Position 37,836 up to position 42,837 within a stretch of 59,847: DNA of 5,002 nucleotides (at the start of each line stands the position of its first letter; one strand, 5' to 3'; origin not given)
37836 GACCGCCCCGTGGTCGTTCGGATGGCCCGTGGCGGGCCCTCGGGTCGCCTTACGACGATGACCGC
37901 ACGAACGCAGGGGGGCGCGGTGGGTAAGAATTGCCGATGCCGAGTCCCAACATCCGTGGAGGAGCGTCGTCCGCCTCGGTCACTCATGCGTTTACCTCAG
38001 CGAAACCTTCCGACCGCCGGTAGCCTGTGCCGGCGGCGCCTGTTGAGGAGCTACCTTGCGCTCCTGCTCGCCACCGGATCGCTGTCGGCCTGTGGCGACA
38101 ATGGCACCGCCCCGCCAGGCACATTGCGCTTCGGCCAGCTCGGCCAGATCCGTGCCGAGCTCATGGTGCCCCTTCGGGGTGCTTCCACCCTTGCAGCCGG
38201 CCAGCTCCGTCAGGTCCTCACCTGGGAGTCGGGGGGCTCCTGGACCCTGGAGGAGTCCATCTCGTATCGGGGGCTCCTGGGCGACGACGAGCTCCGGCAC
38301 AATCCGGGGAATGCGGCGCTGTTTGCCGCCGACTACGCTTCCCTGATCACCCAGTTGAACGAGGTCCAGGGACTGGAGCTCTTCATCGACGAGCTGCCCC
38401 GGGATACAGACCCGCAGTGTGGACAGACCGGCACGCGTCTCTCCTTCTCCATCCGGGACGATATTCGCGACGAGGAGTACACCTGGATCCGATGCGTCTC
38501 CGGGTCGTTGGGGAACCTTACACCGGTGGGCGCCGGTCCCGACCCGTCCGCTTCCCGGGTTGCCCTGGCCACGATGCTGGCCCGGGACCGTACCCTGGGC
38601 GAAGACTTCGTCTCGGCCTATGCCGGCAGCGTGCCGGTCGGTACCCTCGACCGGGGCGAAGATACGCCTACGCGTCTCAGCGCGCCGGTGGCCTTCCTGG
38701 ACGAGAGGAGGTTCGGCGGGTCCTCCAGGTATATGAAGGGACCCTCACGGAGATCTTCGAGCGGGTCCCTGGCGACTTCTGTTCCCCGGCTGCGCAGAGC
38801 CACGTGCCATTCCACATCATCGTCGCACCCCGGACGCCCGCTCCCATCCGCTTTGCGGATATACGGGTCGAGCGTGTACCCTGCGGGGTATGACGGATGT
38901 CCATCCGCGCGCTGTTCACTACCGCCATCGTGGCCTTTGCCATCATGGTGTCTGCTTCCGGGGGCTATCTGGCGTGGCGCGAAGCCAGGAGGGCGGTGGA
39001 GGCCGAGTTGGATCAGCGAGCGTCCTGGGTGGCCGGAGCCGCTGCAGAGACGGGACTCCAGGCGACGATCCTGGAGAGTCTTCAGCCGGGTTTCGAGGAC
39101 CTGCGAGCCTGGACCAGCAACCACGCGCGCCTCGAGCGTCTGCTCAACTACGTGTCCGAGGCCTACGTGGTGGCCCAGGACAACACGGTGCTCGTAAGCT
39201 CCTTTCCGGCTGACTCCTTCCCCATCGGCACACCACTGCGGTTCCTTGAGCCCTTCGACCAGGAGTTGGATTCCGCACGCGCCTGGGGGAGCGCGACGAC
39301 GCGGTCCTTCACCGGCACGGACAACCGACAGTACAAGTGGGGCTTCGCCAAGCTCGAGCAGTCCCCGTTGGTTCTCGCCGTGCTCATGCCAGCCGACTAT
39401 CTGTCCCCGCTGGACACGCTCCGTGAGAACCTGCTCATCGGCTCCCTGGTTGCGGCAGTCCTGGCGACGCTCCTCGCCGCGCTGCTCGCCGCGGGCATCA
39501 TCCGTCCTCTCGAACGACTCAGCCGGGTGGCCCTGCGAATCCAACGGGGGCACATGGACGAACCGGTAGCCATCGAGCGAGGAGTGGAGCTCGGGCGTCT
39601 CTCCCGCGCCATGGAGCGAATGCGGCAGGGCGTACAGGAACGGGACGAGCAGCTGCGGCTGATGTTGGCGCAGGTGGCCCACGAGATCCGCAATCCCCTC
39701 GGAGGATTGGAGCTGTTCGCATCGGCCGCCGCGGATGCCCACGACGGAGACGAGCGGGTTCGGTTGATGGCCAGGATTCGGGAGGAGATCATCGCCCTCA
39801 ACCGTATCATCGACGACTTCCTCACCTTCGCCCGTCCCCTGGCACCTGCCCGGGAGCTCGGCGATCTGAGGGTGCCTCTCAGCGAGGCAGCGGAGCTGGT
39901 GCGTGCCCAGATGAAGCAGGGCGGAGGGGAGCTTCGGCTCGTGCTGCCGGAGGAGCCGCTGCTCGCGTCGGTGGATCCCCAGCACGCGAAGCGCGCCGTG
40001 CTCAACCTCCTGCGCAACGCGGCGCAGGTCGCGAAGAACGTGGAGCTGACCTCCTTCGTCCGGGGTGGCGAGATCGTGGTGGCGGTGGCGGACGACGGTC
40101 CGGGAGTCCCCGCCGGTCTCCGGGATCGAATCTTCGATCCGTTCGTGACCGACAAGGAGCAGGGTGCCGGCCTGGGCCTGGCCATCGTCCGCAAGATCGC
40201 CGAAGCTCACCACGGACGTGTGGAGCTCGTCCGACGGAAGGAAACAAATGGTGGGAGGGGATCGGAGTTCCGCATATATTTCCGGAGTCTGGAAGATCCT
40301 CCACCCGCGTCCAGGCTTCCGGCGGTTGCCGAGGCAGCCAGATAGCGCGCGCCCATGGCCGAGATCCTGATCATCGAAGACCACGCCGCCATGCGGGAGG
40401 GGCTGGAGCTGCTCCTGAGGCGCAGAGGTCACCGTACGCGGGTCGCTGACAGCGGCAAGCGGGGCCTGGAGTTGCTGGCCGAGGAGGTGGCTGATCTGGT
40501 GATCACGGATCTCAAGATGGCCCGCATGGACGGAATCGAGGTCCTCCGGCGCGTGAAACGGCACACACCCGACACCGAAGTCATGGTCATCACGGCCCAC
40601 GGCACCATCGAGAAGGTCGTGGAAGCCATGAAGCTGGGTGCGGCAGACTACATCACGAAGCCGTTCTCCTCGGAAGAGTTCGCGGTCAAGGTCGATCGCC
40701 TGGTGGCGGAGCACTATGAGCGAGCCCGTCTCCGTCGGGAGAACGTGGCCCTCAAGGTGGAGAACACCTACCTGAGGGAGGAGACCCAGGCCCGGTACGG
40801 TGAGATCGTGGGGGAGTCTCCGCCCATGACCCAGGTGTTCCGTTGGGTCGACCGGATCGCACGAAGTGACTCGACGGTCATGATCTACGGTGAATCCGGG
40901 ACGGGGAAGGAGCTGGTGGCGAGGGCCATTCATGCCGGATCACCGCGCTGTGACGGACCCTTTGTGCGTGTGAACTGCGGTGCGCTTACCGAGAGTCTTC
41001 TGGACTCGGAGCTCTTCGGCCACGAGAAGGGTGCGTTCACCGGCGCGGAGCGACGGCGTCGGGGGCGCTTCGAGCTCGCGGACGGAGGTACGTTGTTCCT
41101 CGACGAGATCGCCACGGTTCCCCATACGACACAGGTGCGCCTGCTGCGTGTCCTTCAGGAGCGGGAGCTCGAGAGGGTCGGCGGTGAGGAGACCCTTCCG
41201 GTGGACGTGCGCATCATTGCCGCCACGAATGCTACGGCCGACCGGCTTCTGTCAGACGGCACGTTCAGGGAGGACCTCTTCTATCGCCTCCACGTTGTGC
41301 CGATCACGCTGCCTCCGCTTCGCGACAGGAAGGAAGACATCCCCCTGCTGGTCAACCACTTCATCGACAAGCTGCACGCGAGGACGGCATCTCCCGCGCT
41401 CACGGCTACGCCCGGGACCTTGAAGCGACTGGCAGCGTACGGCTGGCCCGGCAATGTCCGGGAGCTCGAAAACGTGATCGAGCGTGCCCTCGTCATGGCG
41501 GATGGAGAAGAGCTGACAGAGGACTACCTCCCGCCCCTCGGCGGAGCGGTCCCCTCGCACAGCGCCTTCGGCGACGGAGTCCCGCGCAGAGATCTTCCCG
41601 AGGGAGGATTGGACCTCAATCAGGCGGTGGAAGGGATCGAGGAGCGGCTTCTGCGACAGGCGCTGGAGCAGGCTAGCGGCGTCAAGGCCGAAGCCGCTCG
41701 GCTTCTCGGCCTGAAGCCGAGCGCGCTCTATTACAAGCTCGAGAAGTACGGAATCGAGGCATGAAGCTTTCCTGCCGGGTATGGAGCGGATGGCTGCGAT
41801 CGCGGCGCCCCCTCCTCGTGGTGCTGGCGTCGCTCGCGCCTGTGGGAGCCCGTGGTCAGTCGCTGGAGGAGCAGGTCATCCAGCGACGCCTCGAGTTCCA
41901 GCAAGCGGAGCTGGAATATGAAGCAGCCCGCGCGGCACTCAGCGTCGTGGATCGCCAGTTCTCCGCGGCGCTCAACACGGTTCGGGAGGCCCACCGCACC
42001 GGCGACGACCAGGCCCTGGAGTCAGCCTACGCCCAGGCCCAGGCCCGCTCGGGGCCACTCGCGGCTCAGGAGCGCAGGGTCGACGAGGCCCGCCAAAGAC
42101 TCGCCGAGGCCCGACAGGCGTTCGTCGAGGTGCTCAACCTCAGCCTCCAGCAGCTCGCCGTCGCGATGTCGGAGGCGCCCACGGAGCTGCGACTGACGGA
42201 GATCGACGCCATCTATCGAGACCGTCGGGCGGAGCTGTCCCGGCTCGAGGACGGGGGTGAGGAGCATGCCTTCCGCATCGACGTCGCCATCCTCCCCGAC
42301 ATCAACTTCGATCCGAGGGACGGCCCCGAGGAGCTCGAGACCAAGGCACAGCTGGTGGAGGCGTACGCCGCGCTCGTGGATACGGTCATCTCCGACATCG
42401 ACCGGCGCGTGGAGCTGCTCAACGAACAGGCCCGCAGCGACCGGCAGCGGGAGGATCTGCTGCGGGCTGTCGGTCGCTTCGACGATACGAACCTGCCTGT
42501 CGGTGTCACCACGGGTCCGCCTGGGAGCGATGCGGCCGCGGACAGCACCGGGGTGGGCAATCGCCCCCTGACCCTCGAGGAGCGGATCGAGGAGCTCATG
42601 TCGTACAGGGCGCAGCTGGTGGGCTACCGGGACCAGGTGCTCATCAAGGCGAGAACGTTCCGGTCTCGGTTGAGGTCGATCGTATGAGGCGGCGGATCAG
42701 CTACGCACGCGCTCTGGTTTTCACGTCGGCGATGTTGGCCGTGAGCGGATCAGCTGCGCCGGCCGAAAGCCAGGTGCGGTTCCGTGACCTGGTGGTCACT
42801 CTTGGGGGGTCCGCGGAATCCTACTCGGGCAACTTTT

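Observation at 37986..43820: Uncharacterised five-gene envelope-signalling module inserted directly after dnaN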

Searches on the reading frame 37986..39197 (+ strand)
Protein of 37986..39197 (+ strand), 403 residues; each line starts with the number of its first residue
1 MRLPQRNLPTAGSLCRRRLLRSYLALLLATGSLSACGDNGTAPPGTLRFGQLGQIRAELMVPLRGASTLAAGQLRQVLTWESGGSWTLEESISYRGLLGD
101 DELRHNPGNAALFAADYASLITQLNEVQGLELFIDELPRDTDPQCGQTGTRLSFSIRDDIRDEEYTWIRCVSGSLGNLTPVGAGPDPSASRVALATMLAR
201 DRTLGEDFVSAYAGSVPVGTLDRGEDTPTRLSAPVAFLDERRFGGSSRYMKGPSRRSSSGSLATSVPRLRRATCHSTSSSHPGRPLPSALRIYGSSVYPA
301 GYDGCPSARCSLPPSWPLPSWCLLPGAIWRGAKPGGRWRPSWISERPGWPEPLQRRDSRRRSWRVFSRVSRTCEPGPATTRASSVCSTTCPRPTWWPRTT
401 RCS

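Call 3: search_protein_families(library=pfam, proteins=[window:37986-39197:+], max_evalue=0.1)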
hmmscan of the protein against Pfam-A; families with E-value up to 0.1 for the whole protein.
window:37986-39197:+ (403 aa): 0 families

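Call 5: search_protein_families(library=ncbifam, proteins=[window:37986-39197:+], max_evalue=0.1)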
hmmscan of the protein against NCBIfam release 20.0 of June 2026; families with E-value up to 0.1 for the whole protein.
window:37986-39197:+ (403 aa): 1 family
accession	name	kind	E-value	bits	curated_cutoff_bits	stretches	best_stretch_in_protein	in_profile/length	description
NF049934.1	adjac_Cas3_IG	equivalog_domain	0.022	14.4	65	1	24-144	10-128/299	type I-G CRISPR-associated protein, Cas3-extension family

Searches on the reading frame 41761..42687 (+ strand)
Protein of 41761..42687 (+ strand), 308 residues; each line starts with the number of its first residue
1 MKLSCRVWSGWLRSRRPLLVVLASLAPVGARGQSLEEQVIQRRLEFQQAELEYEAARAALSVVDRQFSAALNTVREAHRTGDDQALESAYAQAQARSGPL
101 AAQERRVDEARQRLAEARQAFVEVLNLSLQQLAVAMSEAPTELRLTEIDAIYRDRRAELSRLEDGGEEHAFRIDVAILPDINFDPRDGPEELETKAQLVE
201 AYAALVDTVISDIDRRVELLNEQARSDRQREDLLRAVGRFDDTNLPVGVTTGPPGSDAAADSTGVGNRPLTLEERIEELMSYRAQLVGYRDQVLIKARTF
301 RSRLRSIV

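Call 3: search_protein_families(library=pfam, proteins=[window:41761-42687:+], max_evalue=0.1)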
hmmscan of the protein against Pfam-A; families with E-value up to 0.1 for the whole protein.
window:41761-42687:+ (308 aa): 1 family
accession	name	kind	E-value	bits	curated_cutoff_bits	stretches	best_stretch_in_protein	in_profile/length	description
PF14048.11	MBD_C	-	0.017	16.2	27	1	101-117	77-93/94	C-terminal domain of methyl-CpG binding protein 2 and 3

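Call 5: search_protein_families(library=ncbifam, proteins=[window:41761-42687:+], max_evalue=0.1)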
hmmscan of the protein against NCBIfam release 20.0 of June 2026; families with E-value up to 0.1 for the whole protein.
window:41761-42687:+ (308 aa): 2 families
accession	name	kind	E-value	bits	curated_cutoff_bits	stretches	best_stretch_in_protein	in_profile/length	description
NF033930.1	pneumo_PspA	exception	0.059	12.1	850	1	36-225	149-325/659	pneumococcal surface protein A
NF033885.1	conj_TraP_IncI1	equivalog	0.084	12.6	135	0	46-125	66-141/217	conjugal transfer protein TraP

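Call 42: search_solved_structures(query=A3, max_evalue=1)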
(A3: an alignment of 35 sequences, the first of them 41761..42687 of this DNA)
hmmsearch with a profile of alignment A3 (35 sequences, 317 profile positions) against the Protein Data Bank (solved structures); distinct sequences matched with E-value up to 1: 16.
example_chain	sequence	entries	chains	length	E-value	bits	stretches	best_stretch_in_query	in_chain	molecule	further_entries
5wjb_A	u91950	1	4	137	0.0026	20.2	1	34-117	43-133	Capsid assembly scaffolding protein,Myosin-7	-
8sdi_A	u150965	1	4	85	0.0047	19.3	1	87-160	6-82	Tripartite motif-containing protein 45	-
9isj_A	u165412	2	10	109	0.0085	18.5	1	145-218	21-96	Cell division protein ZapA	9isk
2d3e_A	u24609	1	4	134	0.034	16.5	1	130-219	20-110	General control protein GCN4 and Tropomyosin 1 alpha chain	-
5zuv_A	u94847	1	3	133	0.038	16.4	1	63-170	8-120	Spike glycoprotein,Spike glycoprotein,inhibitor EK1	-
2efr_A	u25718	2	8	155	0.1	14.9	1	130-219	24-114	General control protein GCN4 and Tropomyosin 1 alpha chain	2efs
8b1r_P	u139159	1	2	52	0.16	14.3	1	186-226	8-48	Probable RecBCD inhibitor gp5.9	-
5jdk_A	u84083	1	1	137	0.16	14.3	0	119-168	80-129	Switch-activating protein 1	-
9gmb_I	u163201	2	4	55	0.16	14.2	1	185-226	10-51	Probable RecBCD inhibitor gp5.9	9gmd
6ext_A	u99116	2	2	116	0.2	14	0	119-168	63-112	Switch-activating protein 1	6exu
5b7j_A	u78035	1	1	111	0.23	13.7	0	119-168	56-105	Switch-activating protein 1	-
3cve_A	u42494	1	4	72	0.27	13.6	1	89-140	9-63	Homer protein homolog 1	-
8owi_A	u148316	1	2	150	0.35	13.2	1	200-312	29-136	Centromere-associated protein E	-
3gaa_A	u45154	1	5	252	0.55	12.5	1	194-228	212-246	uncharacterized protein Ta1441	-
8dd0_G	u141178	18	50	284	0.58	12.5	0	63-219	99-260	Tropomyosin alpha-1 chain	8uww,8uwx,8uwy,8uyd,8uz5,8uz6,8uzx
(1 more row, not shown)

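Call 67: search_protein_families(library=pfam, alignment_id=A3, max_evalue=1)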
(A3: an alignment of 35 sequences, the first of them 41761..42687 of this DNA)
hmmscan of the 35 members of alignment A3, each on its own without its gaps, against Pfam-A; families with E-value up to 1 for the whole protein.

A. member 1, window:41761-42687:+ (308 aa): 3 families
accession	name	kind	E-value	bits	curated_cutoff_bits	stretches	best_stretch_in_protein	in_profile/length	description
PF14048.11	MBD_C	-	0.017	16.2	27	1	101-117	77-93/94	C-terminal domain of methyl-CpG binding protein 2 and 3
PF24255.1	DUF7456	-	0.13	12.4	27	1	148-164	36-52/54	Family of unknown function (DUF7456)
PF09090.17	MIF4G_like_2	-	0.13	12.1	22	1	53-145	153-229/263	MIF4G like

B. families by the number of members that match (of 35 scanned): 71 families (the first 25 are shown)
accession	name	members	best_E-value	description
PF03961.19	FapA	3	0.059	Flagellar Assembly Protein A beta solenoid domain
PF14048.11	MBD_C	2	0.017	C-terminal domain of methyl-CpG binding protein 2 and 3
PF02996.22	Prefoldin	2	0.031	Prefoldin subunit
PF18595.6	Nuf2_DHR10-like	2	0.12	Nuf2, DHR10-like domain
PF07889.17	DUF1664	2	0.12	Protein of unknown function (DUF1664)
PF04899.17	MbeD_MobD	2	0.19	MbeD/MobD like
PF04102.17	SlyX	2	0.24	SlyX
PF07544.18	Med9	2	0.32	RNA polymerase II transcription mediator complex subunit 9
PF04513.17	Baculo_PEP_C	2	0.56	Baculovirus polyhedron envelope protein, PEP, C terminus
PF04871.18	Uso1_p115_C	1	0.00079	Uso1 / p115 like vesicle tethering protein, C terminal region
PF23246.1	CC_CDK5RAP2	1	0.0014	CDK5 regulatory subunit-associated protein 2-like, coiled coil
PF08367.16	M16C_assoc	1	0.0018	Peptidase M16C associated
PF04108.17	ATG17_like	1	0.0044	Autophagy protein ATG17-like domain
PF05837.17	CENP-H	1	0.0044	Centromere protein H (CENP-H)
PF05565.16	Sipho_Gp157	1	0.011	Siphovirus Gp157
PF13801.11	Metal_resist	1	0.044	Heavy-metal resistance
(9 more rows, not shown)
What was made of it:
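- On CpxP/Spy/ZraP periplasmic helical family: One of 35 coiled-coil members hits PF13801, at E 0.044 (call 67).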
